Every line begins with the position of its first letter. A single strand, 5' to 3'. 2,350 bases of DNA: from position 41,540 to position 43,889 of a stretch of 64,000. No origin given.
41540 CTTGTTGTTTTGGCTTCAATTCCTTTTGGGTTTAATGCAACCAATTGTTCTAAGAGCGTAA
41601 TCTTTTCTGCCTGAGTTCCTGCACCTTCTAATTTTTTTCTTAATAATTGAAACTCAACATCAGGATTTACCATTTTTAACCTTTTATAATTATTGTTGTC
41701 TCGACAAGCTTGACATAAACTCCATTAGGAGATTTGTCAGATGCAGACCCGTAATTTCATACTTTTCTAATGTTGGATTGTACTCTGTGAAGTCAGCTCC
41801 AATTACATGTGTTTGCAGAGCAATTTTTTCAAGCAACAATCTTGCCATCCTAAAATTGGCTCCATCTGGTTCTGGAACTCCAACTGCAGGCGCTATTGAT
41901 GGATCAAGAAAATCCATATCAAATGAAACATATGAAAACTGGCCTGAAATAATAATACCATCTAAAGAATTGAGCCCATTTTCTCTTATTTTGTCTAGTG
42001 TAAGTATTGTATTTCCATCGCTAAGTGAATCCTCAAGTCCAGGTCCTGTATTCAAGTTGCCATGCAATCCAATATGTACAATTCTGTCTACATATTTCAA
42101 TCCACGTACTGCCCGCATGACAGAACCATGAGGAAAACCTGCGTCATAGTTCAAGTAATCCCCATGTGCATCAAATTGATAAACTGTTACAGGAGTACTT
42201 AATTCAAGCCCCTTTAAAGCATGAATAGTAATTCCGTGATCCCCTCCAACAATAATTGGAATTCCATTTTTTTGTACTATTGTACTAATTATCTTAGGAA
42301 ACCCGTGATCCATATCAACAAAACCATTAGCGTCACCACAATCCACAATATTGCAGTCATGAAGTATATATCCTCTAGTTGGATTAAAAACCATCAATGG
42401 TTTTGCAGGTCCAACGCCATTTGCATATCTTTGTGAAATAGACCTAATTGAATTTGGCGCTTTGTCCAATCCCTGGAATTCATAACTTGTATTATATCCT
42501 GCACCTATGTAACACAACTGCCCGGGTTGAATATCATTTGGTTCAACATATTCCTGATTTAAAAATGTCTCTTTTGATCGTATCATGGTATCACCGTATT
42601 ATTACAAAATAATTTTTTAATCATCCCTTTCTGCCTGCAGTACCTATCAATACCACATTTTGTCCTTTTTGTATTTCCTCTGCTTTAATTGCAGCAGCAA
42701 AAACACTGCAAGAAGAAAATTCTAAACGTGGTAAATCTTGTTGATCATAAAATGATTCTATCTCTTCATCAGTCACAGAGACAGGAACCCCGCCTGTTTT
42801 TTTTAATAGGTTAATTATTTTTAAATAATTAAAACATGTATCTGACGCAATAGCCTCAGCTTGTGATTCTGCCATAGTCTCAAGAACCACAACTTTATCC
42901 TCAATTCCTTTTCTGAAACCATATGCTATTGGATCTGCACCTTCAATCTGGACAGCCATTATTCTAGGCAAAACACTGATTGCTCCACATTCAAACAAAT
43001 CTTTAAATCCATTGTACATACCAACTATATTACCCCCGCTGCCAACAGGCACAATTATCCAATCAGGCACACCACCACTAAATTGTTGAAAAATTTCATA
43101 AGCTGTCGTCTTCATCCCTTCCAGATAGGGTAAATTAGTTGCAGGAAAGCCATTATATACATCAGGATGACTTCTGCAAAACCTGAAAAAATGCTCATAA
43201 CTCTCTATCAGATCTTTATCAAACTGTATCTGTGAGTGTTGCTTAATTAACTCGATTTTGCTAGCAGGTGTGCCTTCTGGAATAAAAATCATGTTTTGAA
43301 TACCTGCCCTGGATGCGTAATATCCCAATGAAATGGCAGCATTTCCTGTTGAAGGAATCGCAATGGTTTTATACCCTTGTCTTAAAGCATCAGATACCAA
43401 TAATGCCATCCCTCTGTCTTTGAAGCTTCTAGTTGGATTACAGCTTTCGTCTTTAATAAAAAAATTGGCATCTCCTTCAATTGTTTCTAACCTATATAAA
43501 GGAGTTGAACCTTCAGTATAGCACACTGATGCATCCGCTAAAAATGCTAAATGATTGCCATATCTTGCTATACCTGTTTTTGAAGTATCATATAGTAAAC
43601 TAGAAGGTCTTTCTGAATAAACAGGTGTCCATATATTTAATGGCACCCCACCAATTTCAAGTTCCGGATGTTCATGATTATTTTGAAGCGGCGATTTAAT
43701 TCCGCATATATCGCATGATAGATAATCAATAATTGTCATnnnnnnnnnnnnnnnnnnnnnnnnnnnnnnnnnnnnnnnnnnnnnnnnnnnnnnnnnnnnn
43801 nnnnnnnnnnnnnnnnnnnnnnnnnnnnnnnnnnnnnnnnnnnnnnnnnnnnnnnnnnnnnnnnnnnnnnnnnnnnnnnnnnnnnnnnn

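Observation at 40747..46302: Tightly coupled five-gene operon: PaaK-like ligase, unusual radical SAM, ThrC-like PLP enzyme, ureohydrolase, DRG-like GTPase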

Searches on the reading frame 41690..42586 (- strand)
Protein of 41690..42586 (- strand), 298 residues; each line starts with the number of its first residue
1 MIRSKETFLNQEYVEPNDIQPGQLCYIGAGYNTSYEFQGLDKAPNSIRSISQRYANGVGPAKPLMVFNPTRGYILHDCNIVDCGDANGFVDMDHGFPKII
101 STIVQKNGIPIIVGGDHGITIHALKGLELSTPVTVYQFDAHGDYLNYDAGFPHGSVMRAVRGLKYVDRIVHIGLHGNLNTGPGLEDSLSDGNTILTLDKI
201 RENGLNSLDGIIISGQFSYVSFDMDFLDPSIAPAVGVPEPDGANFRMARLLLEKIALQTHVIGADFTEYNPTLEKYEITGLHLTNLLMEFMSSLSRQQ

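Call 4: search_protein_families(library=pfam, proteins=[window:41690-42586:-])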
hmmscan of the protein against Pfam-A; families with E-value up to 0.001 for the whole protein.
window:41690-42586:- (298 aa): 1 family
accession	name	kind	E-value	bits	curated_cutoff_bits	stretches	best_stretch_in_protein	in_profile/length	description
PF00491.26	Arginase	-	5.3e-45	154.5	22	1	27-290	6-277/280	Arginase family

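Call 5: search_protein_families(library=ncbifam, proteins=[window:41690-42586:-], max_evalue=0.01)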
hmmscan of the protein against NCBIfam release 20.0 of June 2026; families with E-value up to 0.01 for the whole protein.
window:41690-42586:- (298 aa): 5 families
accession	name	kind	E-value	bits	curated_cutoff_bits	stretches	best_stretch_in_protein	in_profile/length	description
NF002564.0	PRK02190.1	subfamily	1.7e-23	83.3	302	1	72-294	77-301/307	agmatinase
TIGR01230.1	agmatinase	equivalog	6.4e-23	81.8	174.3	1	33-291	26-273/275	agmatinase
TIGR01229.1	rocF_arginase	equivalog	2.3e-21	76.4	227.6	1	216-277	218-279/300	arginase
TIGR01227.1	hutG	equivalog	2.6e-17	63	229.15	1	78-290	78-305/307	formimidoylglutamase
NF010347.0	PRK13775.1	equivalog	1.6e-05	24.4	381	1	88-274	107-307/331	formimidoylglutamase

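Call 11: search_protein_families(library=padloc, proteins=[window:41690-42586:-], max_evalue=0.01)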
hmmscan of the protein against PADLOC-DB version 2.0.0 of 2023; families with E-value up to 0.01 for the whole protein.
window:41690-42586:- (298 aa): 0 families

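Call 29: search_solved_structures(query=window:41690-42586:-, max_evalue=1e-10)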
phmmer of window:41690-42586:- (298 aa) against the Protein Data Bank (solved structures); distinct sequences matched with E-value up to 1e-10: 21.
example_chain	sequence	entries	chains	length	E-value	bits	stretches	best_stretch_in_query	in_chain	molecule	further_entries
3pzl_A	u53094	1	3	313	1.2e-19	73.9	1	68-293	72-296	Agmatine ureohydrolase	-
1gq6_A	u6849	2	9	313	2.6e-18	69.5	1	16-293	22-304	PROCLAVAMINATE AMIDINO HYDROLASE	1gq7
1wog_A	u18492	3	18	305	4.1e-17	65.5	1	106-291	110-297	agmatinase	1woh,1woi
6vss_A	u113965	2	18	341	6.2e-17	65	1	104-295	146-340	Arginase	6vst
3nip_A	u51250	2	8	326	2.3e-16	63.1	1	106-294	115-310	3-guanidinopropionase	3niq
3lhl_A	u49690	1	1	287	3.6e-16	62.5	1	65-279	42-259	Putative agmatinase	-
2ef4_A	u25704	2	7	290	1.1e-15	60.9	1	107-290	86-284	Arginase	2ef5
2eiv_A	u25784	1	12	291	1.1e-15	60.9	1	107-290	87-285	Arginase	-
6vsu_A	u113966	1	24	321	8.3e-15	58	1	100-293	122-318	Arginase 1, mitochondrial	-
3m1r_A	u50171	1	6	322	1.8e-14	56.9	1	75-291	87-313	Formimidoylglutamase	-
3nio_A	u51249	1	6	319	5e-14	55.4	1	98-292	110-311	Guanidinobutyrase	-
1cev_A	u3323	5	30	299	7.6e-14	54.8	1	97-279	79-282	PROTEIN (ARGINASE)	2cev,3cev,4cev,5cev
7esr_A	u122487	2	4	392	2.1e-13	53.4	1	84-294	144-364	Probable agmatinase 2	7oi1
4dz4_A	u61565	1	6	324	7.5e-13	51.6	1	77-289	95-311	Agmatinase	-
6nfp_A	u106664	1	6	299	1.4e-12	50.7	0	94-287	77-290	Arginase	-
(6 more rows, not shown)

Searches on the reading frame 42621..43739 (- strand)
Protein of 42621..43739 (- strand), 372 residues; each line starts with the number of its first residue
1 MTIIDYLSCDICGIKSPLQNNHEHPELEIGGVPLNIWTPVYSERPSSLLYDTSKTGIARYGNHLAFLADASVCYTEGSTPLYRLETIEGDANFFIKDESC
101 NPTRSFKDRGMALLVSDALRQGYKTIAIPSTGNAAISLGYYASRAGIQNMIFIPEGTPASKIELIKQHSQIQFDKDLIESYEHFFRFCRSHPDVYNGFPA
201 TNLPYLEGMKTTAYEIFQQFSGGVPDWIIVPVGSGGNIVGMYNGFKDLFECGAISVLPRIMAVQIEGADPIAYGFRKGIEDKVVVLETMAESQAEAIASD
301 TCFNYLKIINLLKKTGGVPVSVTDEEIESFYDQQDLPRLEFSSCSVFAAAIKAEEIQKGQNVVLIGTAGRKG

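Call 4: search_protein_families(library=pfam, proteins=[window:42621-43739:-])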
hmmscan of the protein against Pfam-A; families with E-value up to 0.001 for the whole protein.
window:42621-43739:- (372 aa): 1 family
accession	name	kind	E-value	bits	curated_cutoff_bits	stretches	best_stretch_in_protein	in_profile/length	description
PF00291.31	PALP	-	2.2e-52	178.7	35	1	74-365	3-292/295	Pyridoxal-phosphate dependent enzyme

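Call 5: search_protein_families(library=ncbifam, proteins=[window:42621-43739:-], max_evalue=0.01)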
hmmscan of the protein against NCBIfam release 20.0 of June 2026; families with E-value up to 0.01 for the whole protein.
window:42621-43739:- (372 aa): 34 families (the best 25 are shown)
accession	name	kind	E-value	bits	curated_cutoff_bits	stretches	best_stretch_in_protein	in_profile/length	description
NF004170.0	PRK05638.1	equivalog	5.1e-50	170.3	421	1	50-368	39-353/442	threonine synthase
NF006050.0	PRK08197.1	equivalog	2.6e-45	154.9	303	1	57-333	58-338/406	threonine synthase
NF004996.0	PRK06381.1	equivalog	1.8e-39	135.6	266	1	78-367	15-315/319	threonine synthase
NF006205.0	PRK08329.1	equivalog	1.1e-37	129.9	358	1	88-367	69-340/347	threonine synthase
NF005035.0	PRK06450.1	equivalog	7.4e-37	126.9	301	1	72-366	52-332/338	threonine synthase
TIGR00260.1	thrC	equivalog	1.4e-31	109.9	167.1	2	72-157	16-108/340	threonine synthase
NF006390.0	PRK08639.1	equivalog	4.2e-17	62.2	421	1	79-365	26-309/418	threonine ammonia-lyase IlvA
NF007989.0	PRK10717.1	equivalog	2.4e-16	59.7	387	1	72-168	8-110/334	cysteine synthase A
TIGR02079.1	THD1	equivalog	4e-16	58.8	440.55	1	88-289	28-225/410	threonine ammonia-lyase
TIGR01139.1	cysK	equivalog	1.8e-14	53.7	350.95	1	76-250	5-189/298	cysteine synthase A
TIGR01127.1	ilvA_1Cterm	equivalog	2.7e-14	53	378.75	1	90-327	14-239/380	threonine ammonia-lyase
NF005292.0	PRK06815.1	equivalog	4.6e-14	52.2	371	1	88-365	33-302/320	threonine/serine dehydratase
TIGR01136.1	cysKM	subfamily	7.8e-14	51.7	344.15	1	77-250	6-189/299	cysteine synthase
NF004771.0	PRK06110.1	equivalog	2.4e-13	49.9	317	1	90-365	35-301/323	threonine dehydratase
NF006094.0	PRK08246.1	subfamily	2.2e-12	47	331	1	78-249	23-193/310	serine/threonine dehydratase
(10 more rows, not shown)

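Call 11: search_protein_families(library=padloc, proteins=[window:42621-43739:-], max_evalue=0.01)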
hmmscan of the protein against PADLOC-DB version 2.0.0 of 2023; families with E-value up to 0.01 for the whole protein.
window:42621-43739:- (372 aa): 0 families

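Call 28: search_solved_structures(query=window:42621-43739:-, max_evalue=1e-10)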
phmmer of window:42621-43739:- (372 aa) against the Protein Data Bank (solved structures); distinct sequences matched with E-value up to 1e-10: 6.
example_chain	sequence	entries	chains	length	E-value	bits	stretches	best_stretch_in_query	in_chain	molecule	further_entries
2zsj_A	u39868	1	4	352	1.1e-30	110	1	72-276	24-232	Threonine synthase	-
2d1f_A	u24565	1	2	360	5.6e-30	107.7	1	58-275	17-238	Threonine synthase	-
1uim_A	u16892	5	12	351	3.6e-29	105.1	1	58-351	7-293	Threonine Synthase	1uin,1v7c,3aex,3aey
6cgq_A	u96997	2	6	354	1.4e-28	103.2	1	72-367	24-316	Threonine synthase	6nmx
1e5x_A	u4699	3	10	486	1.9e-27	99.4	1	91-336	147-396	THREONINE SYNTHASE | THREONINE SYNTHASE 1, CHLOROPLASTIC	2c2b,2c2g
1pwe_A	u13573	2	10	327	1.4e-12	50.5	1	87-268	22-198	L-serine dehydratase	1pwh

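Call 90: search_solved_structures(query=window:42621-43739:-, max_evalue=1e-28, show_alignments=3)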
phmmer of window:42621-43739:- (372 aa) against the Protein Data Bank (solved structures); distinct sequences matched with E-value up to 1e-28: 3.
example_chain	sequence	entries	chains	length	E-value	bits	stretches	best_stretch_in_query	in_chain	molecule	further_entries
2zsj_A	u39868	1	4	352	1.1e-30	110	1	72-276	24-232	Threonine synthase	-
2d1f_A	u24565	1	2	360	5.6e-30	107.7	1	58-275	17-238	Threonine synthase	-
1uim_A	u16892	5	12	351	3.6e-29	105.1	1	58-351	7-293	Threonine Synthase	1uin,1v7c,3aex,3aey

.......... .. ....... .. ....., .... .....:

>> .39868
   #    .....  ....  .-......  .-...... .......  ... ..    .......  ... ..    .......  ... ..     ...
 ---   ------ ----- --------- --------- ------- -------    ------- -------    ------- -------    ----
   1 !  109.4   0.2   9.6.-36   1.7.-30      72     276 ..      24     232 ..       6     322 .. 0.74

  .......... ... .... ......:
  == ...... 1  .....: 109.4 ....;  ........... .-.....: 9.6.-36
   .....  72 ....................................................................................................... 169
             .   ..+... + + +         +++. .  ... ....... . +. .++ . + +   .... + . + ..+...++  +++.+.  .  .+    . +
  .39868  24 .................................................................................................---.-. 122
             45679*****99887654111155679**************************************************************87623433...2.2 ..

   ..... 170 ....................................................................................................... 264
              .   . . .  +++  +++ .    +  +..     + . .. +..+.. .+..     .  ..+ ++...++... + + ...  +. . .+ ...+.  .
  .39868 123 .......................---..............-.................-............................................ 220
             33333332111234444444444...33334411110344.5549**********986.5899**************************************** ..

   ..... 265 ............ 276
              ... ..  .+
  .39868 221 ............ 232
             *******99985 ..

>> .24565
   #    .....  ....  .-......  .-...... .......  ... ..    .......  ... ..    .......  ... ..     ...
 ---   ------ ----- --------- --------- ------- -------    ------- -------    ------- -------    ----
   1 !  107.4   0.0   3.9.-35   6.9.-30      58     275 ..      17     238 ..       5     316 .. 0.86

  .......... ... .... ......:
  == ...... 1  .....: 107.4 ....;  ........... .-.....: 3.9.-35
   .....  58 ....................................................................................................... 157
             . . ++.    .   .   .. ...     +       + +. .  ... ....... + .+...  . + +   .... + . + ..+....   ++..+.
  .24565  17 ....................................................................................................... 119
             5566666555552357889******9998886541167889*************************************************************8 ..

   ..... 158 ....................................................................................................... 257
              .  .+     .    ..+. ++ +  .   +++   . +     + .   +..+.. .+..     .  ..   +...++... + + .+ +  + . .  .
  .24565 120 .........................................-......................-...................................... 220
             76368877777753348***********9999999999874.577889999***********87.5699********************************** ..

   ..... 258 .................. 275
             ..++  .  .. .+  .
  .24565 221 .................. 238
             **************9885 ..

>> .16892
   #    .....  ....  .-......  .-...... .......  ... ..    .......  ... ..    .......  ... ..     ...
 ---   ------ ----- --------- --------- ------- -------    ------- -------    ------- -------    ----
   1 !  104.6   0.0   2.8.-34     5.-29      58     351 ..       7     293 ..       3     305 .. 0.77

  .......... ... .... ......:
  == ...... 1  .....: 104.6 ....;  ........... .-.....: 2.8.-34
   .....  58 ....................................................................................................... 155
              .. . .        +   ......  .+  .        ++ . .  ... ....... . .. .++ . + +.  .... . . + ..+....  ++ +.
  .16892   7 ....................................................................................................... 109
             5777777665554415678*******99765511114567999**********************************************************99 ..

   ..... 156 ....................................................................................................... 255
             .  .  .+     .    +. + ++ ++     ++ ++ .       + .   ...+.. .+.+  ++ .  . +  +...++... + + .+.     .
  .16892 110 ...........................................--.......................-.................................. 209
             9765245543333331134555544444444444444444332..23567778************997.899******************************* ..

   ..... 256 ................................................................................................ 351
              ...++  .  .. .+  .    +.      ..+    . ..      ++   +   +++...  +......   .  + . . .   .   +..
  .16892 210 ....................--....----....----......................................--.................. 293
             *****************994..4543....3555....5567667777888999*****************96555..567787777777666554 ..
